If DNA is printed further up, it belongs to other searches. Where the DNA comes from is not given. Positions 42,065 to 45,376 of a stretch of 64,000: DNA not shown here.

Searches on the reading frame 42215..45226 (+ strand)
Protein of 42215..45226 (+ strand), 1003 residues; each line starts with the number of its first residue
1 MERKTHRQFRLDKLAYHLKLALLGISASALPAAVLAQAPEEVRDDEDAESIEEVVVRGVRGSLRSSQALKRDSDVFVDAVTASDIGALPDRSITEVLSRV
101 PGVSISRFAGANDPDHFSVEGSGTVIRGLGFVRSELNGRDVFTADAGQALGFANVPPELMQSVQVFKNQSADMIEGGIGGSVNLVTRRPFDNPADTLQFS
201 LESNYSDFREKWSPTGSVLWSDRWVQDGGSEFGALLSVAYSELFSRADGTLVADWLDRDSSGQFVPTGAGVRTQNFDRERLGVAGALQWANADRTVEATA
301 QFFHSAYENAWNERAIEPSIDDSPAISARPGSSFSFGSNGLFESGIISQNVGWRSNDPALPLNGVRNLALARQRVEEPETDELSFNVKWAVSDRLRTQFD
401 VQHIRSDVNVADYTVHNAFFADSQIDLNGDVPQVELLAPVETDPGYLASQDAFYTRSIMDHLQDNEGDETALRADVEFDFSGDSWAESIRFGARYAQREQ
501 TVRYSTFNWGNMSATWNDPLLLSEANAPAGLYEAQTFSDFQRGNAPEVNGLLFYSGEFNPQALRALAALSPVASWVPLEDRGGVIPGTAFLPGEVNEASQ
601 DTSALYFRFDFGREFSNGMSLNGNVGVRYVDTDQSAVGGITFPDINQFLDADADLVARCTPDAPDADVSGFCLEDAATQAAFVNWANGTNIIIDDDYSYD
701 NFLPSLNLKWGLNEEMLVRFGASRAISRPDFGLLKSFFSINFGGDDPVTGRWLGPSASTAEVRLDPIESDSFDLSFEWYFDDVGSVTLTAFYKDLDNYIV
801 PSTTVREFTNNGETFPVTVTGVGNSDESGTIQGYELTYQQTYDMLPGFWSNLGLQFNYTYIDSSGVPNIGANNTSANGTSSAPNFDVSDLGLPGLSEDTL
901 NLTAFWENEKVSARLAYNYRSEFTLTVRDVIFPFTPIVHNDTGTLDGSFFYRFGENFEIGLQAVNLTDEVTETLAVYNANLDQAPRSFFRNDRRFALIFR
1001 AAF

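Call 82: search_protein_families(library=pfam, proteins=[window:42215-45226:+], max_evalue=0.00001)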
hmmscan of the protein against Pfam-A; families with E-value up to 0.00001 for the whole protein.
window:42215-45226:+ (1003 aa): 2 families
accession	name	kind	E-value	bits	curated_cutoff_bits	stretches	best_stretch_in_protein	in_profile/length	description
PF00593.30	TonB_dep_Rec_b-barrel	-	3e-29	103.6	27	1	437-966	38-436/436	TonB dependent receptor-like, beta-barrel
PF07715.20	Plug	-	7.6e-12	46.1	23.9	1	70-180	2-106/107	TonB-dependent Receptor Plug Domain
